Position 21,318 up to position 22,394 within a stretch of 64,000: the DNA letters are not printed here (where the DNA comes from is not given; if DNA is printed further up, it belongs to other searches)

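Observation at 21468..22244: Bacterial-type GmhB/HisB-N HAD phosphatase encoded in a eukaryotic nuclear genome with an organelle-style presequence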

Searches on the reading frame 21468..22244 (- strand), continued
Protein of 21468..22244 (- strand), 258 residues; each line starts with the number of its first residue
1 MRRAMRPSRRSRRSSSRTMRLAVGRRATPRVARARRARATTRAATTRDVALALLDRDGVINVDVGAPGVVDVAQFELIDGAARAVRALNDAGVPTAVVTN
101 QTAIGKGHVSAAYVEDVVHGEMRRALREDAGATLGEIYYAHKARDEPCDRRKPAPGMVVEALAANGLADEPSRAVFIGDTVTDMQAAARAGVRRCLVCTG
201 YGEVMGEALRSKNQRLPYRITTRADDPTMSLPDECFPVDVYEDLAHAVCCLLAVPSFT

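Call 72: find_homologous_proteins(query=A2, max_evalue=1e-10)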
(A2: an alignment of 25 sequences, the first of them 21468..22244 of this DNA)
Query A2 (25 sequences) (258 aa, profile of the alignment): 2628 proteins with E <= 1e-10 among 8000 candidates; the best 120 are listed.
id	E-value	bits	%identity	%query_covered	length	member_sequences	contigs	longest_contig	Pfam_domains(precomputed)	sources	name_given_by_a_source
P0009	4.9e-88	312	60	81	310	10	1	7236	PF13419.13,PF13344.13,PF00702.33,PF13242.13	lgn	-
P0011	2.4e-87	310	59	88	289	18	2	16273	PF13419.13,PF00702.33,PF13242.13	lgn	-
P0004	1.8e-84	301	70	79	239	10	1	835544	PF13419.13,PF00702.33,PF13242.13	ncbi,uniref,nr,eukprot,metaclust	ncbi:HAD-superfamily hydrolase,subfamily IIIA [Ostreococcus tauri]|uniref:D,D-heptose 1,7-bisphospha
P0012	3.2e-83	297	57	81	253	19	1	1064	PF13419.13,PF00702.33,PF13242.13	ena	-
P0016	5.3e-83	296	46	77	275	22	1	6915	PF13419.13,PF00702.33,PF13242.13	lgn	-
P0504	9.6e-83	295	45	79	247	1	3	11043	PF13419.13,PF00702.33,PF08645.18,PF13242.13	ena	-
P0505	9.6e-83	295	45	79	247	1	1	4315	PF13419.13,PF00702.33,PF08645.18,PF13242.13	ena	-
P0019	9.6e-83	295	45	78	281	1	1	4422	PF13419.13,PF00702.33,PF13242.13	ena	-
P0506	9.6e-83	295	45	79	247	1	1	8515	PF13419.13,PF00702.33,PF08645.18,PF13242.13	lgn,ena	-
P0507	9.7e-83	295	45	79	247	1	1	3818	PF13419.13,PF00702.33,PF08645.18,PF13242.13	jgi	jgi:D-glycero-D-manno-heptose 1,7-bisphosphate phosphatase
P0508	9.7e-83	295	45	79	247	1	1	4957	PF13419.13,PF00702.33,PF08645.18,PF13242.13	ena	-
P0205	9.8e-83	295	45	79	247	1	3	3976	PF13419.13,PF00702.33,PF08645.18,PF13242.13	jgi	jgi:D-glycero-D-manno-heptose 1,7-bisphosphate phosphatase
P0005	1.4e-82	295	66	86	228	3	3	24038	PF13419.13,PF00702.33,PF13242.13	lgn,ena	-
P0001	2.0e-82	294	99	93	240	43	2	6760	PF13419.13,PF00702.33,PF13242.13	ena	-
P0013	3.0e-82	293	61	82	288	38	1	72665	PF13419.13,PF00702.33,PF13242.13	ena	-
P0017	1.1e-81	292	46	78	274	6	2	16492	PF13419.13,PF00702.33,PF13242.13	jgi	jgi:D-glycero-D-manno-heptose 1,7-bisphosphate phosphatase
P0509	2.3e-81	291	48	79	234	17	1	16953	PF13419.13,PF00702.33,PF08645.18,PF13242.13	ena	-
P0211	3.7e-81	290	39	79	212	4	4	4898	PF13419.13,PF00702.33,PF13242.13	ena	-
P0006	5.0e-81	289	67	88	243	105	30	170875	PF13419.13,PF00702.33,PF13242.13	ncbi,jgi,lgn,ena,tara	jgi:D-glycero-D-manno-heptose 1,7-bisphosphate phosphatase|tara:strand:+ start:1982 stop:2713 length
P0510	6.2e-81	289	47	78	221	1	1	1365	PF13419.13,PF00702.33,PF08645.18,PF13242.13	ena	-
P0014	8.0e-81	289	59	86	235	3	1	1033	PF13419.13,PF00702.33,PF13242.13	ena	-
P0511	8.7e-81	289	45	78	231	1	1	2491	PF13419.13,PF00702.33,PF08645.18,PF13242.13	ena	-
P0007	1.1e-80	288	63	89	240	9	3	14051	PF13419.13,PF00702.33,PF13242.13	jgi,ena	-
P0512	1.2e-80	288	45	78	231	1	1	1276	PF13419.13,PF00702.33,PF08645.18,PF13242.13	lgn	-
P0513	1.4e-80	288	45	78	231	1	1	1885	PF13419.13,PF00702.33,PF08645.18,PF13242.13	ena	-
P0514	1.9e-80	288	45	78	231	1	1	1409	PF13419.13,PF00702.33,PF08645.18,PF13242.13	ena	-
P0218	2.0e-80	288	47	60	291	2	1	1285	PF13419.13,PF00702.33,PF13242.13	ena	-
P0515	4.5e-80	286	44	87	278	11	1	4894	PF13419.13,PF00702.33,PF08645.18,PF13242.13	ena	-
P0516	4.6e-79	283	55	61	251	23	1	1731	PF13419.13,PF00702.33,PF08645.18,PF13242.13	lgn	-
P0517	1.3e-78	282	47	78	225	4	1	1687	PF13419.13,PF00702.33,PF08645.18,PF13242.13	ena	-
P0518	1.5e-78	281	49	76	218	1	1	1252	PF13419.13,PF00702.33,PF08645.18,PF13242.13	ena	-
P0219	2.7e-78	281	41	78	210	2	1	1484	PF13419.13,PF00702.33,PF08645.18,PF13242.13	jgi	-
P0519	3.4e-78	280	44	70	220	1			PF13419.13,PF00702.33,PF08645.18,PF13242.13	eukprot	eukprot:scaffold8642_cov105-Cylindrotheca_fusiformis.AAC.4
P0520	3.4e-78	280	39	79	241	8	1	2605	PF13419.13,PF00702.33,PF08645.18,PF13242.13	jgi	-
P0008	4.5e-78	280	60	84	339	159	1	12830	PF13419.13,PF00702.33,PF13242.13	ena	-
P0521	4.6e-78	280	44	59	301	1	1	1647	PF13419.13,PF00702.33,PF08645.18,PF13242.13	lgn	-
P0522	5.2e-78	280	46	77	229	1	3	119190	PF13419.13,PF00702.33,PF13242.13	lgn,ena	-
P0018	7.1e-78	279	46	78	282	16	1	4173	PF13419.13,PF00702.33,PF13242.13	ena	-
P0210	7.2e-78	279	37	81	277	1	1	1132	PF13419.13,PF00702.33,PF08645.18,PF13242.13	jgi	jgi:D-glycero-D-manno-heptose 1,7-bisphosphate phosphatase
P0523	1.2e-77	278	42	78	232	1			PF13419.13,PF00702.33,PF08645.18,PF13242.13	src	-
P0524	1.3e-77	278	45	83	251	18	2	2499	PF13419.13,PF00702.33,PF08645.18,PF13242.13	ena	-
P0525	1.5e-77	278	38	76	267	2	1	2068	PF13419.13,PF00702.33,PF13242.13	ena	-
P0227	2.6e-77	277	48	69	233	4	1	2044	PF13419.13,PF00702.33,PF13242.13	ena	-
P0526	2.7e-77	277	41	79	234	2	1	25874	PF13419.13,PF00702.33,PF13242.13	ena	-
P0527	2.9e-77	277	44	77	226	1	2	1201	PF13419.13,PF00702.33,PF13242.13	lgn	-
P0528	3.0e-77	277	42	79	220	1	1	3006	PF13419.13,PF00702.33,PF08645.18,PF13242.13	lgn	-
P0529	6.3e-77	276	39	75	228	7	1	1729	PF13419.13,PF00702.33,PF13242.13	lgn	-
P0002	6.6e-77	276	97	93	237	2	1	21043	PF13419.13,PF00702.33,PF13242.13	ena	-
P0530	7.0e-77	276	48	60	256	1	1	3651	PF13419.13,PF00702.33,PF13242.13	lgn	-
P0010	9.5e-77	275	58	84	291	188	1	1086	PF13419.13,PF00702.33,PF13242.13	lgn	-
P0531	1.1e-76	275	53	61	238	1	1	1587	PF13419.13,PF00702.33,PF13242.13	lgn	-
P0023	1.2e-76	275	37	81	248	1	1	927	PF13419.13,PF00702.33,PF13242.13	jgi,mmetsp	mmetsp:Transcript_14549/g.28663 ORF Transcript_14549/g.28663 Transcript_14549/m.28663 type:complete 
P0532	2.3e-76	274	42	77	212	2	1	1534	PF13419.13,PF00702.33,PF08645.18,PF13242.13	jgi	-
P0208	3.8e-76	274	46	59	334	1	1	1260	PF13419.13,PF00702.33,PF13242.13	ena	-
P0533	4.0e-76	273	44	64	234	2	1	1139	PF13419.13,PF00702.33,PF13242.13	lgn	-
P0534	4.6e-76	273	46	59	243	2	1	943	PF13419.13,PF00702.33,PF13242.13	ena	-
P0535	6.1e-76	273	48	59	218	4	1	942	PF13419.13,PF00702.33,PF13242.13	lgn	-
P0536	1.6e-75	271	45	59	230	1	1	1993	PF13419.13,PF00702.33,PF08645.18,PF13242.13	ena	-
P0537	1.7e-75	271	44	71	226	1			PF13419.13,PF00702.33,PF08645.18,PF13242.13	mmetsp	mmetsp:Transcript_13184/g.17254 ORF Transcript_13184/g.17254 Transcript_13184/m.17254 type:complete 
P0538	1.8e-75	271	47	59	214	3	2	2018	PF13419.13,PF00702.33,PF13242.13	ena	-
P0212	3.2e-75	270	37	78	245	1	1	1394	PF13419.13,PF00702.33,PF13242.13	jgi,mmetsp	mmetsp:Transcript_29281/g.33703 ORF Transcript_29281/g.33703 Transcript_29281/m.33703 type:complete 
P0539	5.4e-75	270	44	78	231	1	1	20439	PF13419.13,PF00702.33,PF13242.13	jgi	jgi:D-glycero-D-manno-heptose 1,7-bisphosphate phosphatase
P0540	5.6e-75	270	43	85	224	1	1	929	PF13419.13,PF00702.33,PF13242.13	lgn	-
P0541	6.7e-75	269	49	64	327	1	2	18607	PF13419.13,PF00702.33,PF13242.13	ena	-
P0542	6.8e-75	269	47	63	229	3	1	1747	PF13419.13,PF00702.33,PF13242.13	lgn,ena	-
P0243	9.1e-75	269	47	59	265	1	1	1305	PF00702.33,PF08645.18,PF13242.13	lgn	-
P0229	1.5e-74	268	43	84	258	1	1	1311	PF00702.33,PF13242.13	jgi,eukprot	eukprot:CAMPEP_0194288980 /NCGR_PEP_ID=MMETSP0169-20130528/38104_1 /TAXON_ID=218684 /ORGANISM="Coret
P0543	1.7e-74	268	41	78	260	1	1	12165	PF13419.13,PF00702.33,PF08645.18,PF13242.13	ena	-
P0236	1.9e-74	268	43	78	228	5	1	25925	PF13419.13,PF13344.13,PF00702.33,PF08645.18,PF13242.13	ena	-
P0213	2.8e-74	267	45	63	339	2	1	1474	PF13419.13,PF00702.33,PF13242.13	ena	-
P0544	4.1e-74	267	42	68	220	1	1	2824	PF13419.13,PF00702.33,PF08645.18,PF13242.13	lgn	-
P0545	4.3e-74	267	44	59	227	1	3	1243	PF13419.13,PF00702.33,PF08645.18,PF13242.13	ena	-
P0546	5.2e-74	267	40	84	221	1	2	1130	PF13419.13,PF00702.33,PF08645.18,PF13242.13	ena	-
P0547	8.5e-74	266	46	59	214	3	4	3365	PF13419.13,PF00702.33,PF08645.18,PF13242.13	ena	-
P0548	8.8e-74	266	37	95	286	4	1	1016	PF13419.13,PF00702.33,PF13242.13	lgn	-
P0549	9.6e-74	266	47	59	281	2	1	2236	PF13419.13,PF00702.33,PF08645.18,PF13242.13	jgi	-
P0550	1.1e-73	265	45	70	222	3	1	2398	PF13419.13,PF00702.33,PF13242.13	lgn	-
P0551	1.3e-73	265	41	68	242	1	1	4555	PF13419.13,PF00702.33,PF08645.18,PF13242.13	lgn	-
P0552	1.3e-73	265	43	60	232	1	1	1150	PF13419.13,PF00702.33,PF13242.13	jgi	-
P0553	1.8e-73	265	38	77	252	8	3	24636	PF13419.13,PF00702.33,PF13242.13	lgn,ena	-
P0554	2.5e-73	264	44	59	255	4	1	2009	PF13419.13,PF00702.33,PF13242.13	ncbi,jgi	jgi:D-glycero-D-manno-heptose 1,7-bisphosphate phosphatase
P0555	2.6e-73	264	44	62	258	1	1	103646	PF13419.13,PF00702.33,PF08645.18,PF13242.13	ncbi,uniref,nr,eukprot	ncbi:glycero-beta-D-manno-heptose-1,7-bisphosphate 7-phosphatase [Seminavis robusta]|uniref:D,D-hept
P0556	2.9e-73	264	39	78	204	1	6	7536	PF13419.13,PF00702.33,PF08645.18,PF13242.13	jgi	jgi:D-glycero-D-manno-heptose 1,7-bisphosphate phosphatase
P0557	3.1e-73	264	43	60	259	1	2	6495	PF13419.13,PF00702.33,PF08645.18,PF13242.13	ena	-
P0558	3.6e-73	264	40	76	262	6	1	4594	PF00702.33,PF13242.13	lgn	-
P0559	4.0e-73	264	45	78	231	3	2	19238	PF00702.33,PF08645.18,PF13242.13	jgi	jgi:D-glycero-D-manno-heptose 1,7-bisphosphate phosphatase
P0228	4.6e-73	263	39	65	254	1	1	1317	PF13419.13,PF00702.33,PF08645.18,PF13242.13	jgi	jgi:D-glycero-D-manno-heptose 1,7-bisphosphate phosphatase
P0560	4.7e-73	263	45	64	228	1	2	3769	PF13419.13,PF00702.33,PF08645.18,PF13242.13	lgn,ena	-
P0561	6.3e-73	263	41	78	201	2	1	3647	PF13419.13,PF00702.33,PF08645.18,PF13242.13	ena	-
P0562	8.3e-73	263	43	60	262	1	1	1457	PF13419.13,PF00702.33,PF13242.13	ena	-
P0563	1.5e-72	262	46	59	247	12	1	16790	PF13419.13,PF00702.33,PF13242.13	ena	-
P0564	1.9e-72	261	46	59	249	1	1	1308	PF13419.13,PF00702.33,PF08645.18,PF13242.13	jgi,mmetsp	mmetsp:Transcript_50970/g.75628 ORF Transcript_50970/g.75628 Transcript_50970/m.75628 type:complete 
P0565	1.9e-72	261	50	59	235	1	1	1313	PF00702.33,PF13242.13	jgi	-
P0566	2.1e-72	261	47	59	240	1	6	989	PF13419.13,PF00702.33,PF08645.18,PF13242.13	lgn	-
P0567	2.2e-72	261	39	78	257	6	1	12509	PF13419.13,PF00702.33,PF08645.18,PF13242.13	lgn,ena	-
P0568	2.5e-72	261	45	59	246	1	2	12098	PF13419.13,PF00702.33,PF13242.13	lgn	-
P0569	3.6e-72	260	44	68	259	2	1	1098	PF00702.33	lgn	-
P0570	4.5e-72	260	47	62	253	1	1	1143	PF13419.13,PF00702.33,PF08645.18,PF13242.13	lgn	-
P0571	7.2e-72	259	36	83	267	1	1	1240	PF13419.13,PF00702.33,PF08645.18,PF13242.13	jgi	-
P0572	7.3e-72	259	43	59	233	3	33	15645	PF13419.13,PF00702.33,PF13242.13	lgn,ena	-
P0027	7.3e-72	259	41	61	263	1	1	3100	PF13419.13,PF00702.33,PF08645.18,PF13242.13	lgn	-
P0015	7.5e-72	259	59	79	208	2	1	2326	PF13419.13,PF00702.33,PF13242.13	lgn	-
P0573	9.9e-72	259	41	59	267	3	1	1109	PF13419.13,PF00702.33,PF13242.13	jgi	-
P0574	1.4e-71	259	38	68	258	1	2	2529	PF13419.13,PF00702.33,PF13242.13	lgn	-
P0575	1.5e-71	258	43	63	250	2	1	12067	PF00702.33,PF13242.13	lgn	-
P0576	1.9e-71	258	45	59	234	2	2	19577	PF13419.13,PF00702.33,PF13242.13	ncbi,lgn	-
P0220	2.6e-71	258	39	66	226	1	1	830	PF13419.13,PF00702.33,PF08645.18,PF13242.13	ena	-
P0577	2.9e-71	258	45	60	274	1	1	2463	PF13419.13,PF00702.33,PF13242.13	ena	-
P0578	2.9e-71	257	39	79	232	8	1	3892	PF00702.33,PF13242.13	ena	-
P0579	3.2e-71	257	44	59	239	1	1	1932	PF13419.13,PF00702.33,PF08645.18,PF13242.13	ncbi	ncbi:hypothetical protein ACHAXR_002346 [Thalassiosira sp. AJA248-18]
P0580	3.3e-71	257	43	62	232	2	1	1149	PF13419.13,PF00702.33,PF08645.18,PF13242.13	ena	-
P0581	3.5e-71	257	45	60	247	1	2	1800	PF13419.13,PF00702.33,PF08645.18,PF13242.13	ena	-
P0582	4.5e-71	257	45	59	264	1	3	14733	PF13419.13,PF00702.33,PF08645.18,PF13242.13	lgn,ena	-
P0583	5.4e-71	257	41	77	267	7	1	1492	PF13419.13,PF00702.33,PF13242.13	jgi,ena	-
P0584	7.2e-71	256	43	60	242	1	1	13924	PF13419.13,PF00702.33,PF08645.18,PF13242.13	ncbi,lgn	-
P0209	8.6e-71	256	35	84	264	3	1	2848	PF13419.13,PF00702.33,PF08645.18,PF13242.13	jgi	jgi:D-glycero-D-manno-heptose 1,7-bisphosphate phosphatase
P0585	9.3e-71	256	43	60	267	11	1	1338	PF13419.13,PF00702.33,PF13242.13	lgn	-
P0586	9.3e-71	256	40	75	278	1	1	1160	PF13419.13,PF00702.33,PF13242.13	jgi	-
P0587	2.1e-70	255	45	61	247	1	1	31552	PF13419.13,PF00702.33,PF08645.18,PF13242.13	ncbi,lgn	-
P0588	2.4e-70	255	45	59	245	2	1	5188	PF13419.13,PF00702.33,PF13242.13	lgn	-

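Call 74: find_related_loci(query=A1, collection=genome_contigs, flank=7000)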
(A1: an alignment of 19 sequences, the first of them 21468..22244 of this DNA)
Query A1 (258 aa) in genome_contigs; peptide patterns used: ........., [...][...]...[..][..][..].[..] (x = any residue, [..] = any of these).
600 stretches matched a pattern (row limit reached: there are more); 589 encode a relative of the query (tblastn E <= 1e-3); the best 80 are kept; 80 distinct loci.
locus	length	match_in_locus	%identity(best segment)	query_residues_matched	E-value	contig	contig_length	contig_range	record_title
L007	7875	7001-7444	42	53-203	6e-30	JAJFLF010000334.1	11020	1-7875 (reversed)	MAG: Mariprofundus sp. isolate OFTM13 OFTM13_333, whole genome shotgun sequence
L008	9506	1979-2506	39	51-252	8e-29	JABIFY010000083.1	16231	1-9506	MAG: Alphaproteobacteria bacterium isolate SI053_bin31 k141_702422, whole genome shotgun sequence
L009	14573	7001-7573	40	10-196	3e-29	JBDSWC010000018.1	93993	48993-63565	MAG: Sphingomonas sp. isolate cluster1_bin.619 k127_4222734, whole genome shotgun sequence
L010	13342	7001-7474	39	42-203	2e-27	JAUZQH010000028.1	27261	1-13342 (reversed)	MAG: Mariprofundus sp. isolate GS19_ROV18_BS07-AMOR20_M1280 AMOR20_M1280_contig28, whole genome shotgun sequence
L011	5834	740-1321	36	50-257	3e-27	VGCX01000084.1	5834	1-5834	MAG: Alphaproteobacteria bacterium isolate K_DeepCast_35m_m1_027 K_DeepCast_35m_m1_027_Ga0194129_10021867, whole genome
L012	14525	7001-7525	38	51-255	3e-25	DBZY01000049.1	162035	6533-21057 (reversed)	MAG TPA_asm: Proteobacteria bacterium UBA1148 UBA1148_contig_3246, whole genome shotgun sequence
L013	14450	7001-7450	43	51-205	8e-25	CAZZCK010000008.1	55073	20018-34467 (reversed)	MAG TPA_asm: uncultured Azospirillum sp. isolate SRP150892_co2_67 genome assembly, contig: NODE_623_length_55073_cov_10.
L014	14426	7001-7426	38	53-197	1e-24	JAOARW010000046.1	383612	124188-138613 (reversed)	MAG: Carboxylicivirga sp. isolate McD6.26 contig_20900, whole genome shotgun sequence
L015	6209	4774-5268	35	53-222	2e-24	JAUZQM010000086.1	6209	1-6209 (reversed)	MAG: Mariprofundaceae bacterium isolate GS19_ROV18_BS07-AMOR20_M1290 AMOR20_M1290_contig86, whole genome shotgun sequenc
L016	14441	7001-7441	41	51-202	5e-24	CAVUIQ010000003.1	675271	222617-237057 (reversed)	MAG: uncultured Thermoleophilia bacterium isolate MFD04651.bin.2.180 genome assembly, contig: contig_163, whole genome s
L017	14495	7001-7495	37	50-220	7e-24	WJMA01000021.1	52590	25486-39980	MAG: Candidatus Fermentibacteria bacterium isolate Bin_206 k141_1216499, whole genome shotgun sequence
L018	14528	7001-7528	40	51-252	9e-24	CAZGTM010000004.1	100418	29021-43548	MAG TPA_asm: uncultured Rhodospirillaceae bacterium isolate SRP077602_co8_95 genome assembly, contig: NODE_221_length_10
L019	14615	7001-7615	32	10-216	1e-23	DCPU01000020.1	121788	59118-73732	MAG TPA_asm: Mariprofundus sp. UBA1536 UBA1536_contig_327, whole genome shotgun sequence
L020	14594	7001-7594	37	11-200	1e-23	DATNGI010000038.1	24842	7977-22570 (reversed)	MAG TPA_asm: Rhizomicrobium sp. isolate SMAG_U11317 k141_95139, whole genome shotgun sequence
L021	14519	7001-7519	35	51-252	2e-23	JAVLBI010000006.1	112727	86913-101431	MAG: Spiribacter sp. isolate Uz-K11-04 NODE_6_length_112727_cov_34.101243, whole genome shotgun sequence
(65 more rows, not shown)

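Call 81: search_protein_families(library=pfam, proteins=[L008:331-984:+, L008:968-1864:+, L008:2518-3132:+, L008:3138-3851:+, L013:5236-5811:+, L013:6087-6983:+, L013:7587-8195:+, L013:8959-9687:+, L011:21-731:+, L011:1275-2594:+], max_evalue=0.0001)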
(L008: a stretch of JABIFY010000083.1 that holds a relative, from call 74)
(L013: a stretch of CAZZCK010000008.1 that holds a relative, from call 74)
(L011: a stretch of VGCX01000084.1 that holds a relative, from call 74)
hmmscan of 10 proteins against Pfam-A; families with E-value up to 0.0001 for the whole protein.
L008:331-984:+ (217 aa): 1 family
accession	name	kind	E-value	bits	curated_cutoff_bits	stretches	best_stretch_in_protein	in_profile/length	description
PF00005.33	ABC_tran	-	7.6e-19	69.1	25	1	5-118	35-136/137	ABC transporter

L008:968-1864:+ (298 aa): 0 families

L008:2518-3132:+ (204 aa): 1 family
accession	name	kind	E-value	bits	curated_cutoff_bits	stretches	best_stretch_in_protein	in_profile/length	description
PF02698.23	DUF218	-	3.3e-15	56.6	27.6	1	44-162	1-110/133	DUF218 domain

L008:3138-3851:+ (237 aa): 1 family
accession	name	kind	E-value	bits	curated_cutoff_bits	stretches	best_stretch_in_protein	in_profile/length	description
PF01553.26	Acyltransferase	-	7.9e-24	84.4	23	1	55-179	2-131/132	Acyltransferase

L013:5236-5811:+ (191 aa): 1 family
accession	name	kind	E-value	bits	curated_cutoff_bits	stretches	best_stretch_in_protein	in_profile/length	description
PF01025.24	GrpE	-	2.6e-51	174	25.8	1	22-180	11-164/165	GrpE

L013:6087-6983:+ (298 aa): 0 families

L013:7587-8195:+ (202 aa): 1 family
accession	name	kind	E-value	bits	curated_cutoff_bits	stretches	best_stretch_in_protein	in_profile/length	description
PF02698.23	DUF218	-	5.2e-12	46.3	27.6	1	39-181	2-131/133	DUF218 domain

L013:8959-9687:+ (242 aa): 3 families
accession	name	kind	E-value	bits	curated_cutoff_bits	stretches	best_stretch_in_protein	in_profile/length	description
PF13717.11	Zn_ribbon_4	-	2.6e-13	50.1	30.3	1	1-35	1-35/36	zinc-ribbon domain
PF13719.11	Zn_ribbon_5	-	5.5e-09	36.1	29.3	1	1-33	1-33/37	zinc-ribbon domain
PF11906.13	DUF3426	-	9e-05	23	27.7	0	158-207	64-113/147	Protein of unknown function (DUF3426)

L011:21-731:+ (236 aa): 1 family
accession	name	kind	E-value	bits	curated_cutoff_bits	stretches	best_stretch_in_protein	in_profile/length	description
PF01553.26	Acyltransferase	-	3.2e-21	76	23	1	58-181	3-131/132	Acyltransferase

L011:1275-2594:+ (439 aa): 0 families
